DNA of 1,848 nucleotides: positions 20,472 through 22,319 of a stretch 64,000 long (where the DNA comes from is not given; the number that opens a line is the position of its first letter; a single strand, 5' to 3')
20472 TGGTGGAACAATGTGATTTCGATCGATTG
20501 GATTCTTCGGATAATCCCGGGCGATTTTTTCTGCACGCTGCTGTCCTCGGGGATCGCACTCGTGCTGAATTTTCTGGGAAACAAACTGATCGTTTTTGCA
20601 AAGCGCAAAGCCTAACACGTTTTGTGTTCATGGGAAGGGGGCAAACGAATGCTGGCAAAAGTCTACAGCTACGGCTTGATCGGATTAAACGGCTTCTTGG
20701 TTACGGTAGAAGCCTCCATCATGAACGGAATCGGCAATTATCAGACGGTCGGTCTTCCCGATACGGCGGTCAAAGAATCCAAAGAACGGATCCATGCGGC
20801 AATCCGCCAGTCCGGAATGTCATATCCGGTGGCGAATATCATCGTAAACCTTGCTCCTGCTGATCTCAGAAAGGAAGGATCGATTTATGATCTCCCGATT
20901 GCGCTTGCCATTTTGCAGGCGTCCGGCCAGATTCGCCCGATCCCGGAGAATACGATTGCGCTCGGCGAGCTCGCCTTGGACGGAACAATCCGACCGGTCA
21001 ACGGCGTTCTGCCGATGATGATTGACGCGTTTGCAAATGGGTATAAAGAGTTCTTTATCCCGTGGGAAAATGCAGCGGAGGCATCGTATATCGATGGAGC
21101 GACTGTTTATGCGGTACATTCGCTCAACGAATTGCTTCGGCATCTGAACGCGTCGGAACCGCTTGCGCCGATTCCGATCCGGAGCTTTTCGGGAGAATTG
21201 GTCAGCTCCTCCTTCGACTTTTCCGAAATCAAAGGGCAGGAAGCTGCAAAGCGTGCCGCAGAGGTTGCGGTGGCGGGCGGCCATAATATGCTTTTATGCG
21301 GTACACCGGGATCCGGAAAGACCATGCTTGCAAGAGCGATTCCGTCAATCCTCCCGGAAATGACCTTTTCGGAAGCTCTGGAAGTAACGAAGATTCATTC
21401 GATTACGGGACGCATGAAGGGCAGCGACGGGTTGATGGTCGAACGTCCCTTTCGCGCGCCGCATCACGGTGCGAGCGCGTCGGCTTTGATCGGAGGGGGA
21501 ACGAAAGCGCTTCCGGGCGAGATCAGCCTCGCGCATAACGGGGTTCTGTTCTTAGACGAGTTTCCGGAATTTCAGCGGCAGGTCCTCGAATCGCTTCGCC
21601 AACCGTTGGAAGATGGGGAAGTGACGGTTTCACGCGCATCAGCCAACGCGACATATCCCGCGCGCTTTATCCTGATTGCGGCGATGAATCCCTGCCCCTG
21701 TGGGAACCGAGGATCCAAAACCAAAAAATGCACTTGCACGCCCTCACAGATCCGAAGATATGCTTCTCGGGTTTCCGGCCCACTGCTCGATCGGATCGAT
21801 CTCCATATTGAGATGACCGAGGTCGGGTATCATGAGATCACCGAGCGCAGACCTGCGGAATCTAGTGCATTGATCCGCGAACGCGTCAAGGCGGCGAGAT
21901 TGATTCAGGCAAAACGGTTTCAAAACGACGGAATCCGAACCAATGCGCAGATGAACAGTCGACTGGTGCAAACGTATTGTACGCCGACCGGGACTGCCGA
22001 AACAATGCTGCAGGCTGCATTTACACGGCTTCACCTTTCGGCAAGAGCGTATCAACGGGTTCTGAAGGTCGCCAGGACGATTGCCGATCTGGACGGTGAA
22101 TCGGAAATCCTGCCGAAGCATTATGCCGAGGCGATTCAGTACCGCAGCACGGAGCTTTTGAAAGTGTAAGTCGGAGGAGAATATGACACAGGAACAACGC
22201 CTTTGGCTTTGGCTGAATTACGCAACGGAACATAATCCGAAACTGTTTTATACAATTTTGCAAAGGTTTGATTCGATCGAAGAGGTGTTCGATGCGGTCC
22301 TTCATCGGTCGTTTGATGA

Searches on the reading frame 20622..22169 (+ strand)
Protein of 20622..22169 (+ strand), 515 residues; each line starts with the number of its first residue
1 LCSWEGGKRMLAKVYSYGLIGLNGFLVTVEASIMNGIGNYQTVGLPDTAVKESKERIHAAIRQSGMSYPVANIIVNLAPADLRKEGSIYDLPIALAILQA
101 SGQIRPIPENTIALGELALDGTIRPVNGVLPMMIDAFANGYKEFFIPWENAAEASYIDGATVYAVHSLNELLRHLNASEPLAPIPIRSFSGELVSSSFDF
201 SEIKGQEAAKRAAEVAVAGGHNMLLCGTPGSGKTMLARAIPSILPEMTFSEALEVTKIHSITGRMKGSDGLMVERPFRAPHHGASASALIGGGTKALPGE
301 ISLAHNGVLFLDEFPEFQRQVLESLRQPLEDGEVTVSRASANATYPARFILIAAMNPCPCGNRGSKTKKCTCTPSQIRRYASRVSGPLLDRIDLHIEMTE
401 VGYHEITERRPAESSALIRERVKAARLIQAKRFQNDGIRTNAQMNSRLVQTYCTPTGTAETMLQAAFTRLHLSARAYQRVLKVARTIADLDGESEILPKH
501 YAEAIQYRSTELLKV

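Call 3: search_protein_families(library=pfam, proteins=[window:20622-22169:+], max_evalue=0.01)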
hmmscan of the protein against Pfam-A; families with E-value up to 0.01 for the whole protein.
window:20622-22169:+ (515 aa): 12 families
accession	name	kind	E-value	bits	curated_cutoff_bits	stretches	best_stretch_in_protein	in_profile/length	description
PF01078.27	Mg_chelatase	-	2e-96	321.8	20.3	1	199-404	1-205/207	Magnesium chelatase, subunit ChlI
PF13541.12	ChlI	-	1.1e-43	148.4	27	1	29-150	1-121/121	Subunit ChlI of Mg-chelatase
PF13335.12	Mg_chelatase_C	-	1.8e-31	109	26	1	413-508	2-94/94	Magnesium chelatase, subunit ChlI C-terminal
PF00493.29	MCM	-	1.5e-11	44.3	23.3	1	298-358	114-174/224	MCM P-loop domain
PF07728.20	AAA_5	-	3.5e-09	37.2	22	1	222-362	1-126/139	AAA domain (dynein-related subfamily)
PF00158.32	Sigma54_activat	-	2.4e-07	31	20.2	1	209-356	11-142/168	Sigma-54 interaction domain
PF05362.19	Lon_C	-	2.9e-05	24.2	21.1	1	23-156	39-178/205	Lon protease (S16) C-terminal proteolytic domain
PF00004.35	AAA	-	3.9e-05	24.5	21.2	1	223-321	1-73/131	ATPase family associated with various cellular activities (AAA)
PF13401.12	AAA_22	-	5.9e-05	23.8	27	1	222-330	7-109/130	AAA domain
PF07724.20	AAA_2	-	0.00065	20.2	27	1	222-339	5-109/166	AAA domain (Cdc48 subfamily)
PF05496.18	RuvB_N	-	0.00088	19.5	27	0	221-242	34-55/159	Holliday junction DNA helicase RuvB P-loop domain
PF13191.12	AAA_16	-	0.0052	17.7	32.6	0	213-246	16-50/167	AAA ATPase domain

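Call 4: search_protein_families(library=ncbifam, proteins=[window:20622-22169:+], max_evalue=0.01)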
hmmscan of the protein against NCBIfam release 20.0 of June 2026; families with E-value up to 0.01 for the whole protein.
window:20622-22169:+ (515 aa): 23 families
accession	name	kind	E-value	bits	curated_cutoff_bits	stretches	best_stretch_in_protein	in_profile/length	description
TIGR00368.1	TIGR00368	hypoth_equivalog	5.8e-178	592.5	362.4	1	14-508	1-499/499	YifB family Mg chelatase-like AAA ATPase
NF007365.0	PRK09862.1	equivalog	1.7e-127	426.1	530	1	11-512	3-496/506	YifB family Mg chelatase-like AAA ATPase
TIGR02902.1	spore_lonB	equivalog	1.2e-15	57.2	723.3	2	50-173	405-528/531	ATP-dependent protease LonB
TIGR00764.1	lon_rel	equivalog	1.3e-12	47.2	516.6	1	202-258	19-75/608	ATP-dependent protease LonB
TIGR02903.1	spore_lon_C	equivalog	1e-11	44.1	678.8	2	199-338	152-298/615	Lon family ATP-dependent protease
TIGR02442.1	Cob-chelat-sub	hypoth_equivalog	1.3e-10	40.3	779.45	1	199-357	2-179/641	putative cobaltochelatase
TIGR02031.1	BchD-ChlD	equivalog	2.5e-08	33.1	499.55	1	224-358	20-144/608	magnesium chelatase ATPase subunit D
NF038308.1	RNA_repair_RtcR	equivalog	8.7e-07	28.1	650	0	207-240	191-224/530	RNA repair transcriptional activator RtcR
TIGR00416.1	sms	equivalog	2.5e-06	26.5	403.05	1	87-170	371-452/454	DNA repair protein RadA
TIGR02030.1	BchI-ChlI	equivalog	3.5e-06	26.4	466.95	1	293-358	118-184/337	magnesium chelatase ATPase subunit I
TIGR02653.1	Lon_rel_chp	hypoth_equivalog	1.1e-05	24.1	628.25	1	11-158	500-649/675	protease Lon-related BREX system protein BrxL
TIGR00763.1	lon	equivalog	0.00025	19.7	608.05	0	102-157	716-771/795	endopeptidase La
NF000868.0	PRK00080.1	equivalog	0.00041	19.3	282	0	212-242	36-73/330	Holliday junction branch migration DNA helicase RuvB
NF040949.1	minchrom_main_MCM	domain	0.0024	16.2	940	0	299-357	382-440/682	minichromosome maintenance protein MCM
NF003069.1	PRK03992.1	subfamily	0.0028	16.9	500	1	213-241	158-186/379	proteasome-activating nucleotidase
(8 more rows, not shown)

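Call 9: find_related_loci(query=window:20649-22169:+, collection=genome_contigs, flank=10000)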
Query window:20649-22169:+ (506 aa) in genome_contigs; peptide patterns used: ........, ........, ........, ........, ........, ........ (x = any residue, [..] = any of these).
600 stretches matched a pattern (row limit reached: there are more); 596 encode a relative of the query (tblastn E <= 1e-3); the best 80 are kept; 80 distinct loci.
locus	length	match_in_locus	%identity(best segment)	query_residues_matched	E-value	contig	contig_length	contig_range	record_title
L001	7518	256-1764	62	1-503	0e+0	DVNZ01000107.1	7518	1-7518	MAG TPA_asm: Candidatus Aphodomorpha intestinavium isolate ChiGjej2B2-16831 ChiGjej2B2M5__C340307_L7518_SRR6323342, whol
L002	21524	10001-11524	57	1-502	0e+0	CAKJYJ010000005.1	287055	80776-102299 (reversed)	Clostridiales bacterium isolate MAG-R039 genome assembly, contig: k141_4562, whole genome shotgun sequence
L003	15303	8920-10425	55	1-502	0e+0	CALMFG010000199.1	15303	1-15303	MAG TPA_asm: uncultured Clostridia bacterium isolate SRR8868559_bin.178_CONCOCT_v1.1_MAG genome assembly, contig: ERZ164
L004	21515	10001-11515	54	1-499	0e+0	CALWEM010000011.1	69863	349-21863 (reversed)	MAG: uncultured Clostridia bacterium isolate E06__bin220 genome assembly, contig: E06__k127_3853173, whole genome shotgu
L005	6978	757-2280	55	1-505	0e+0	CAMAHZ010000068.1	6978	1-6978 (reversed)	MAG: uncultured Clostridia bacterium isolate SRR5665903_bin.50_metaWRAP_v1.3_MAG genome assembly, contig: ERZ11448883.25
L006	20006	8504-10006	52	1-499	0e+0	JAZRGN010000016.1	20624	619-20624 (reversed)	MAG: Christensenellaceae bacterium isolate T1900045489_YK20190183.MAGScoT_cleanbin_000011 SGB_7372_k141_2784251, whole g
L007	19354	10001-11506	61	1-502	0e+0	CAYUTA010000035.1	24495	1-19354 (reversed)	MAG TPA_asm: uncultured Oscillospiraceae bacterium isolate SRP335695_co1_57 genome assembly, contig: NODE_873_length_244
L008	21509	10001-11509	53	1-502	0e+0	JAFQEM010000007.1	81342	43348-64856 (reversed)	MAG: Clostridia bacterium isolate RGIG1746 Goat_Cecum-3__c184337, whole genome shotgun sequence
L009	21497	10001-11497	54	1-499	0e+0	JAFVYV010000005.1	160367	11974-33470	MAG: Clostridia bacterium isolate RGIG5519 Sheep_Colon.Co__c456270, whole genome shotgun sequence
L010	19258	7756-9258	51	1-499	0e+0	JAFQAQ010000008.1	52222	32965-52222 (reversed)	MAG: Clostridia bacterium isolate RGIG1646 Goat_Cecum-1__c72463, whole genome shotgun sequence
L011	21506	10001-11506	55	1-500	0e+0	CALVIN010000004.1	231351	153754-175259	MAG: uncultured Clostridia bacterium isolate BRZ_KS__bin127 genome assembly, contig: BRZ_KS__NODE_23_length_231351_cov_1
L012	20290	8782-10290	54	1-501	0e+0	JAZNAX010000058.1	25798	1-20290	MAG: Christensenellaceae bacterium isolate T1900044744_TS20190210.MAGScoT_cleanbin_000015 SGB_2100_k141_1936608, whole g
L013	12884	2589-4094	54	1-500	0e+0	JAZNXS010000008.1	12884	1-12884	MAG: Candidatus Scatosoma sp. isolate T1900044778_TS20190244.MAGScoT_cleanbin_000044 SGB_2528_k141_2525281, whole genome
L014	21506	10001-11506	53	1-500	0e+0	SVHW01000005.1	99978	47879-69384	MAG: Clostridiales bacterium isolate SIG394 NODE_5137_length_99978_cov_3.404983, whole genome shotgun sequence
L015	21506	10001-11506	55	1-500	0e+0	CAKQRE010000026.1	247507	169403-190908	MAG: uncultured Clostridia bacterium isolate REFINED_METABAT215_TOP10_CONTIGS_1500_ASSEMBLY_K127_MEGAHIT__Hadza_MoBio_ha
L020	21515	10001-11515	55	1-502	0e+0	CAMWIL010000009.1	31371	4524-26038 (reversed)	MAG TPA_asm: uncultured Clostridia bacterium isolate SRR14411269_bin.10_metawrap_v1.3_MAG genome assembly, contig: NODE.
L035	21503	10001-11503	53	1-502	2e-176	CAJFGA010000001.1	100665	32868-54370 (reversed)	uncultured Clostridia bacterium isolate Chicken_11_mag_6 genome assembly, contig: MAGpy_11413_11_idba_bin_6_fascaffold_2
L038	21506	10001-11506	59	1-502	0e+0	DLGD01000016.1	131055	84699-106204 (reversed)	MAG TPA_asm: Christensenella sp. UBA7703 UBA7703_contig_174, whole genome shotgun sequence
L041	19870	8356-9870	52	1-502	1e-173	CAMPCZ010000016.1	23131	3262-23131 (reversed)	MAG: uncultured Clostridia bacterium isolate SRR873610_bin.24_metaWRAP_v1.3_MAG genome assembly, contig: NODE_3663_lengt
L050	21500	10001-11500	52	1-502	2e-170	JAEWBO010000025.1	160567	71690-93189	MAG: Bacillota bacterium isolate OH_PBB_253 k127_654641, whole genome shotgun sequence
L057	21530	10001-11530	50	1-503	5e-169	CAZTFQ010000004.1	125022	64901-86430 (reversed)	MAG TPA_asm: uncultured Christensenellaceae bacterium isolate SRP225648_co1_894 genome assembly, contig: NODE_133_length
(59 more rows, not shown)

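Call 57: search_protein_families(library=pfam, proteins=[L020:7947-9983:+, L041:6167-8350:+, L057:7676-9862:+, L035:7494-9941:+, L015:8024-9976:+, L007:5805-9662:+, L038:5471-9379:+, L050:6009-7451:+, L050:7466-9376:+], max_evalue=0.001)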
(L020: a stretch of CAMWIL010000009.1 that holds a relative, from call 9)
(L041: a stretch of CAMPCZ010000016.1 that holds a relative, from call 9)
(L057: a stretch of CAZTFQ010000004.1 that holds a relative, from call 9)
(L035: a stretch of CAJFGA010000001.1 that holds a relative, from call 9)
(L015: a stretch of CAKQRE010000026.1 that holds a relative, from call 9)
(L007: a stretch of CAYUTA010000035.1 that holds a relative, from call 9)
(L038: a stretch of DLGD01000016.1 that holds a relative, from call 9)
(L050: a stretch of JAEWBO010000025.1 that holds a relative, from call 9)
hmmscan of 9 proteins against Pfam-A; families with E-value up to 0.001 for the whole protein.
L020:7947-9983:+ (678 aa): 1 family
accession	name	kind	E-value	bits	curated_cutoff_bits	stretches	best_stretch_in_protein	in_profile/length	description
PF02018.23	CBM_4_9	-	6e-08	33.6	25.9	1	30-149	2-119/136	Carbohydrate binding domain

L041:6167-8350:+ (727 aa): 0 families

L057:7676-9862:+ (728 aa): 0 families

L035:7494-9941:+ (815 aa): 2 families
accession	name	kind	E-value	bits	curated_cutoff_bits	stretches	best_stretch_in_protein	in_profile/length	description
PF13231.12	PMT_2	-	1.3e-06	29.2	26.1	1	366-506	2-132/160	Dolichyl-phosphate-mannose-protein mannosyltransferase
PF02366.24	PMT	-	1.1e-05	25.6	22.7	1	380-502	76-194/245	Dolichyl-phosphate-mannose-protein mannosyltransferase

L015:8024-9976:+ (650 aa): 2 families
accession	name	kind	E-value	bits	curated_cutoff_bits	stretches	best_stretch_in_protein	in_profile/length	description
PF13231.12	PMT_2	-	0.00011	22.9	26.1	1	275-417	3-136/160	Dolichyl-phosphate-mannose-protein mannosyltransferase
PF02366.24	PMT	-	0.00058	19.9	22.7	1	262-468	50-238/245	Dolichyl-phosphate-mannose-protein mannosyltransferase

L007:5805-9662:+ (1285 aa): 5 families
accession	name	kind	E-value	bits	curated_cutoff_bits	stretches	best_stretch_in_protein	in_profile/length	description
PF13231.12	PMT_2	-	1.1e-15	58.6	26.1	2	884-1023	1-132/160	Dolichyl-phosphate-mannose-protein mannosyltransferase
PF16192.10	PMT_4TMC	-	1.3e-14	54.6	32.4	1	1102-1263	5-187/202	C-terminal four TMM region of protein-O-mannosyltransferase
PF02366.24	PMT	-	1.8e-13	51.1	22.7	1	905-1076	83-236/245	Dolichyl-phosphate-mannose-protein mannosyltransferase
PF09594.16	GT87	-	2.7e-07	31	25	1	310-564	3-233/237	Glycosyltransferase family 87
PF22637.2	CBM_4_9_1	-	0.00028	21.6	27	1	76-175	52-146/148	BppA domain 1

L038:5471-9379:+ (1302 aa): 5 families
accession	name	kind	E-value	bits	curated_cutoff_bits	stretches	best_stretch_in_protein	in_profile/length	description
PF13231.12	PMT_2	-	6.1e-17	62.7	26.1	2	904-1041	1-129/160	Dolichyl-phosphate-mannose-protein mannosyltransferase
PF16192.10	PMT_4TMC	-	7e-16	58.8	32.4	1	1117-1275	2-181/202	C-terminal four TMM region of protein-O-mannosyltransferase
PF02366.24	PMT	-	7.4e-14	52.3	22.7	1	924-1101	82-241/245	Dolichyl-phosphate-mannose-protein mannosyltransferase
PF09594.16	GT87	-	3.8e-07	30.5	25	1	379-596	32-234/237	Glycosyltransferase family 87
PF22637.2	CBM_4_9_1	-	8.2e-07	29.8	27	1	84-208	31-148/148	BppA domain 1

L050:6009-7451:+ (480 aa): 3 families
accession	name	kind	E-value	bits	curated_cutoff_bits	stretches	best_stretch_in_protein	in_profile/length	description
PF09594.16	GT87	-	6.6e-09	36.3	25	1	128-385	3-233/237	Glycosyltransferase family 87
PF13231.12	PMT_2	-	1.3e-08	35.6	26.1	1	158-284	23-153/160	Dolichyl-phosphate-mannose-protein mannosyltransferase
PF03155.21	Alg6_Alg8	-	1.2e-05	24.9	25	1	127-295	46-230/482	ALG6, ALG8 glycosyltransferase family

L050:7466-9376:+ (636 aa): 3 families
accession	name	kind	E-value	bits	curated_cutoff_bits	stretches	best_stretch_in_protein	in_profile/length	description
PF16192.10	PMT_4TMC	-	5.2e-23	82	32.4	1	452-633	2-202/202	C-terminal four TMM region of protein-O-mannosyltransferase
PF02366.24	PMT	-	6.9e-18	65.5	22.7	1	251-437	80-236/245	Dolichyl-phosphate-mannose-protein mannosyltransferase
PF13231.12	PMT_2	-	2.7e-11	44.4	26.1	1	234-376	2-139/160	Dolichyl-phosphate-mannose-protein mannosyltransferase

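Call 64: search_solved_structures(query=L050:6009-7451:+, max_evalue=10, show_alignments=2)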
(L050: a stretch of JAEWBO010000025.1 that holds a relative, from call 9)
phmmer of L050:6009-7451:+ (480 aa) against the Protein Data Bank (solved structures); distinct sequences matched with E-value up to 10: 0.

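Call 74: find_homologous_proteins(query=L038:5471-9376:+)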
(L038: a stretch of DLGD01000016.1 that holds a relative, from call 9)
Query L038:5471-9376:+ (1302 aa): 683 proteins with E <= 0.001 among 8000 candidates; the best 120 are listed.
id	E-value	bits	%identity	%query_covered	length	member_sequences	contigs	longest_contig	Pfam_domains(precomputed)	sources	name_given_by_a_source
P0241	0.0e+0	2855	98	98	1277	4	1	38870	PF09594.17,PF02366.25,PF22637.3,PF16192.11,PF13231.13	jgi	jgi:Gpi18-like mannosyltransferase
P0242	0.0e+0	2810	96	98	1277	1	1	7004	PF09594.17,PF02366.25,PF22637.3,PF16192.11,PF13231.13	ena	-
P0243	0.0e+0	2671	90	98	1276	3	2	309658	PF09594.17,PF02366.25,PF22637.3,PF16192.11,PF13231.13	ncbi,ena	-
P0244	0.0e+0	2593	88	98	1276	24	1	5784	PF09594.17,PF02366.25,PF22637.3,PF16192.11,PF13231.13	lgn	-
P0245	0.0e+0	2465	81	100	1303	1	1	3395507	PF09594.17,PF02366.25,PF16192.11,PF13231.13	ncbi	-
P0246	0.0e+0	2449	81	98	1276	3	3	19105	PF09594.17,PF02366.25,PF16192.11,PF13231.13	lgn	-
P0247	0.0e+0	2412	80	98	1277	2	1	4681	PF02366.25,PF16192.11,PF13231.13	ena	-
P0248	0.0e+0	2407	81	98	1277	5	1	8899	PF09594.17,PF02366.25,PF16192.11,PF13231.13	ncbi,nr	ncbi:MAG: glycosyltransferase family 39 protein [Eubacteriales bacterium]|nr:glycosyltransferase fam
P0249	0.0e+0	2400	81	98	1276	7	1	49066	PF09594.17,PF02366.25,PF16192.11,PF13231.13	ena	-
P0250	0.0e+0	2395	81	98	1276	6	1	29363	PF09594.17,PF02366.25,PF16192.11,PF13231.13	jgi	-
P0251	0.0e+0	2395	80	98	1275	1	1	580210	PF09594.17,PF02366.25,PF16192.11,PF13231.13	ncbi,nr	ncbi:MAG: glycosyltransferase family 39 protein [Christensenella sp.]|nr:glycosyltransferase family 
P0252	0.0e+0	2389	80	98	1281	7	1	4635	PF09594.17,PF02366.25,PF16192.11,PF13231.13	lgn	-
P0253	0.0e+0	2380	80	98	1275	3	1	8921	PF09594.17,PF02366.25,PF16192.11,PF13231.13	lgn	-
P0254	0.0e+0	2371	80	98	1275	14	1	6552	PF09594.17,PF02366.25,PF16192.11,PF13231.13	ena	-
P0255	0.0e+0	2370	80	98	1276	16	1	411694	PF09594.17,PF02366.25,PF16192.11,PF13231.13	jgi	-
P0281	0.0e+0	1992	68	98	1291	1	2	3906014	PF09594.17,PF02366.25,PF16192.11,PF13231.13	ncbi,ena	-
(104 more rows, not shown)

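Call 75: find_encoding_contigs(protein=P0245, flank=10000, max_places=1)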
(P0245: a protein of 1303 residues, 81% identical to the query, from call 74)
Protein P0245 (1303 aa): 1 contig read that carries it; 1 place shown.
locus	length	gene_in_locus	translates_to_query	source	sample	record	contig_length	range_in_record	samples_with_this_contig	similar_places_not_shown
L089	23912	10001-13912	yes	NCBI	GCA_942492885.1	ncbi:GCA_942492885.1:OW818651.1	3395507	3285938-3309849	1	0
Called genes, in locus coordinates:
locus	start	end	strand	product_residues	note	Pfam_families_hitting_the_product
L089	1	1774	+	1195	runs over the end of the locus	PF02463:SMC_N, PF13175:AAA_15 (faint), PF13304:AAA_21 (weak), PF13476:AAA_23, PF13555:AAA_29 (weak), PF06470:SMC_hinge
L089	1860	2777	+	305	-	PF02881:SRP54_N, PF13604:AAA_30 (weak), PF00448:SRP54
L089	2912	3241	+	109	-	PF04297:UPF0122, PF04545:Sigma70_r4 (weak), PF08281:Sigma70_r4_2 (weak)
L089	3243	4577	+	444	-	PF02881:SRP54_N, PF13604:AAA_30 (faint), PF00448:SRP54, PF02978:SRP_SPB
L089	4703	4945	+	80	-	PF00886:Ribosomal_S16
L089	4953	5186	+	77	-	PF13083:KH_KhpA-B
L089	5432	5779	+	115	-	PF05239:PRC (weak), PF24986:PRC_RimM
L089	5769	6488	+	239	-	PF01746:tRNA_m1G_MT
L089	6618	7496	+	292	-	PF00892:EamA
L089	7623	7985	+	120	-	PF01245:Ribosomal_L19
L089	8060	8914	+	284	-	PF03193:RsgA_GTPase (faint), PF01926:MMR_HSR1, PF02421:FeoB_N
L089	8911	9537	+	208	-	PF01351:RNase_HII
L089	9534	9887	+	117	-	PF02021:UPF0102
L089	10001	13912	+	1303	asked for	PF09594:GT87 (weak), PF13231:PMT_2 (weak), PF02366:PMT, PF13231:PMT_2, PF16192:PMT_4TMC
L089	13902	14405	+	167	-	PF04138:GtrA_DPMS_TM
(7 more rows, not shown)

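Call 76: find_encoding_contigs(protein=P0281, flank=10000, max_places=1)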
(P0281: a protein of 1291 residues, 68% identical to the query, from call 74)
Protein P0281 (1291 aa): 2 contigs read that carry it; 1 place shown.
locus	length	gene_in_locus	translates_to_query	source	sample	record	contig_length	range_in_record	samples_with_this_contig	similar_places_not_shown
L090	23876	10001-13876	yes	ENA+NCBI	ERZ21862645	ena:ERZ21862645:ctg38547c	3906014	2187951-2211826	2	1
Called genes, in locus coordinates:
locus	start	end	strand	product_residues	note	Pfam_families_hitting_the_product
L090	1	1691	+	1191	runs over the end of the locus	PF02463:SMC_N, PF13175:AAA_15, PF13304:AAA_21 (weak), PF13476:AAA_23, PF13555:AAA_29 (weak), PF06470:SMC_hinge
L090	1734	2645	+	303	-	PF02881:SRP54_N, PF13604:AAA_30 (weak), PF00448:SRP54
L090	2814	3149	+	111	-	PF04297:UPF0122, PF04545:Sigma70_r4, PF08281:Sigma70_r4_2 (weak)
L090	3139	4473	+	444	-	PF02881:SRP54_N, PF13401:AAA_22 (weak), PF00448:SRP54, PF02978:SRP_SPB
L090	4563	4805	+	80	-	PF00886:Ribosomal_S16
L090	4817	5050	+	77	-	PF13083:KH_KhpA-B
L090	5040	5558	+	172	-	PF01782:RimM, PF05239:PRC, PF24986:PRC_RimM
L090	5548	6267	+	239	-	PF01746:tRNA_m1G_MT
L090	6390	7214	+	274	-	PF00892:EamA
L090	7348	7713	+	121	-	PF01245:Ribosomal_L19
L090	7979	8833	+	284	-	PF03193:RsgA_GTPase (faint), PF01926:MMR_HSR1, PF02421:FeoB_N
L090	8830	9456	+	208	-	PF01351:RNase_HII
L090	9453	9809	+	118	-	PF08378:NERD (weak), PF02021:UPF0102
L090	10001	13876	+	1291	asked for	PF09594:GT87, PF02366:PMT, PF13231:PMT_2, PF16192:PMT_4TMC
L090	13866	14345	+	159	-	PF04138:GtrA_DPMS_TM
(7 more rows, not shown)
